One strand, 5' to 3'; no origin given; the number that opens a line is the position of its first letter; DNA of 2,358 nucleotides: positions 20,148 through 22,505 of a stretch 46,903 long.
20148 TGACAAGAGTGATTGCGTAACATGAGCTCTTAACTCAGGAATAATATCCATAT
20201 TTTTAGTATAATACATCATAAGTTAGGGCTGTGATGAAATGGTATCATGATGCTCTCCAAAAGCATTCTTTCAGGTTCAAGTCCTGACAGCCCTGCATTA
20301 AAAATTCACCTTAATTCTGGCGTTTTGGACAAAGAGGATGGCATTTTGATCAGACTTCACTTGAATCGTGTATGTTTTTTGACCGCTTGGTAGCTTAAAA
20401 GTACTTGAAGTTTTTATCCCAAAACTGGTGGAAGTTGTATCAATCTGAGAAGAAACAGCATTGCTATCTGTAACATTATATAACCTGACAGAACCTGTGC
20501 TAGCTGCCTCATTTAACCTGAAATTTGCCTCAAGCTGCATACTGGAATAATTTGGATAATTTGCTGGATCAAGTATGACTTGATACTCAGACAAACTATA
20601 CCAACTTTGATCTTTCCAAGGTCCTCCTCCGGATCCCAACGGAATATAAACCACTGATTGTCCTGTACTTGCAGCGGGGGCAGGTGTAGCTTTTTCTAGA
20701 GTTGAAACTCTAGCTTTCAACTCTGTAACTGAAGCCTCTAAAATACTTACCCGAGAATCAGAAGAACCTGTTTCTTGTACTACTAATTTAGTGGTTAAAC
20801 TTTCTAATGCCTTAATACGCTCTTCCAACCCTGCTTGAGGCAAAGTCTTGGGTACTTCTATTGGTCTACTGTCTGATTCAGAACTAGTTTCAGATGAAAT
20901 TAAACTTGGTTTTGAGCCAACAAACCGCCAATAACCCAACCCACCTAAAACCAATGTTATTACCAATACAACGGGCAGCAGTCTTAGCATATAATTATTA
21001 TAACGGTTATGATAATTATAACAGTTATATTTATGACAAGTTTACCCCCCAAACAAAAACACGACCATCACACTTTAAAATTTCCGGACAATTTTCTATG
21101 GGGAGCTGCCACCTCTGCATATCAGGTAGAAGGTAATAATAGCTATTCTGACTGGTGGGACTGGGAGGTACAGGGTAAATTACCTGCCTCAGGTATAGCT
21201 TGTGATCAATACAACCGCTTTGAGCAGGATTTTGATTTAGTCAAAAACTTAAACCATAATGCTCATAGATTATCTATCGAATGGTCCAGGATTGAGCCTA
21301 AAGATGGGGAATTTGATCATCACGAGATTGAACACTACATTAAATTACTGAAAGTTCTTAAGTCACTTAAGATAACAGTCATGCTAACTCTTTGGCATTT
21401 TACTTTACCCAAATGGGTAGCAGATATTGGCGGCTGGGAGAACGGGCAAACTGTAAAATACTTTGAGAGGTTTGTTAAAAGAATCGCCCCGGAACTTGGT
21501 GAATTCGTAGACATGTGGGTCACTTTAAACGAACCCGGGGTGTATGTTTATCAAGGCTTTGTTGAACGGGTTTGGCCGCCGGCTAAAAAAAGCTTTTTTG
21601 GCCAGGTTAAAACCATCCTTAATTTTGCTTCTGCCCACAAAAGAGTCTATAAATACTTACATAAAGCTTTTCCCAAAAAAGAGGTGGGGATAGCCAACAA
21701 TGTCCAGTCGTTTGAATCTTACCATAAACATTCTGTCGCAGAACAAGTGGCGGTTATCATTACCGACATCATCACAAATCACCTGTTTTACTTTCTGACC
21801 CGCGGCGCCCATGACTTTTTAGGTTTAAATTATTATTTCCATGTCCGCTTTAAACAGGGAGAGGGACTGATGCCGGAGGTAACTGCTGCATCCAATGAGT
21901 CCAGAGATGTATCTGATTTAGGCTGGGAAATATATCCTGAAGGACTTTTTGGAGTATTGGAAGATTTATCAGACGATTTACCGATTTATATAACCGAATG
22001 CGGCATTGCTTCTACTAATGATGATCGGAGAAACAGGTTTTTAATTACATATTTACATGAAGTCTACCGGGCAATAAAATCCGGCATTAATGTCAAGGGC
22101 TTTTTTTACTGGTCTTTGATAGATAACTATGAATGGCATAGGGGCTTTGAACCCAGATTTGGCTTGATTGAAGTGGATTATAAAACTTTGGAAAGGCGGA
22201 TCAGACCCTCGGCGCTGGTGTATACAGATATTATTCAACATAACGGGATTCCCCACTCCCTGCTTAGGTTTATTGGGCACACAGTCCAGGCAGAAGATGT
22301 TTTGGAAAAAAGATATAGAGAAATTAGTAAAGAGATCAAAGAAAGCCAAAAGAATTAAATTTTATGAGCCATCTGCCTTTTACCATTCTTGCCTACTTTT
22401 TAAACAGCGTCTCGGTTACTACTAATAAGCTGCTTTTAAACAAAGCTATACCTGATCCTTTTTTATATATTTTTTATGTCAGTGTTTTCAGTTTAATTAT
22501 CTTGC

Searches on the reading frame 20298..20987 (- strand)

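Call 72: search_protein_families(library=pfam, proteins=[window:20298-20987:-], max_evalue=0.01)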
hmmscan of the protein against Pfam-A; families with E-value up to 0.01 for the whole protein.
window:20298-20987:- (229 aa): 1 family
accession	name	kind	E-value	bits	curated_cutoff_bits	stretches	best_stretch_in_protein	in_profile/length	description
PF11182.14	AlgF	-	0.00069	19.6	34.4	1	165-219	28-81/179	Alginate O-acetyl transferase AlgF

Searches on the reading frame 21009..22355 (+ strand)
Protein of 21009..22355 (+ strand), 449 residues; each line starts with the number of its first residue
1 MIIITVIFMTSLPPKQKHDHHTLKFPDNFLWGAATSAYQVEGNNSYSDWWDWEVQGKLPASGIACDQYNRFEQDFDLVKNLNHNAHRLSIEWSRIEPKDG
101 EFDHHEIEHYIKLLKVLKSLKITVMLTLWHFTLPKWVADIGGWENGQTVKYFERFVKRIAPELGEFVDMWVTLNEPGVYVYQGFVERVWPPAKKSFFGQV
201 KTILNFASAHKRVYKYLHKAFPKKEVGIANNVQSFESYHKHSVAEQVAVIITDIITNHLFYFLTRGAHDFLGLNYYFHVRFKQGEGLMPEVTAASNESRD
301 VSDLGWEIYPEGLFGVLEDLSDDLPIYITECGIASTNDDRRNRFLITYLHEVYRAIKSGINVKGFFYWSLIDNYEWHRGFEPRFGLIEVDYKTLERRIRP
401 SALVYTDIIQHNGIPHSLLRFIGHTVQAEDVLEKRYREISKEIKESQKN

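Call 72: search_protein_families(library=pfam, proteins=[window:21009-22355:+], max_evalue=0.01)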
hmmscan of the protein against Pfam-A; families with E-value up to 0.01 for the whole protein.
window:21009-22355:+ (449 aa): 3 families
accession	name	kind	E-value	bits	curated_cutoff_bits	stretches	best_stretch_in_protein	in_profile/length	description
PF00232.24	Glyco_hydro_1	-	7.5e-84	282.2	22.6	2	24-258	4-247/453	Glycosyl hydrolase family 1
PF00331.26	Glyco_hydro_10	-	3.1e-06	27.1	22.1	0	85-176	40-129/311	Glycosyl hydrolase family 10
PF02449.21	Glyco_hydro_42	-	8.6e-05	22.5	21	1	69-138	10-77/376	Beta-galactosidase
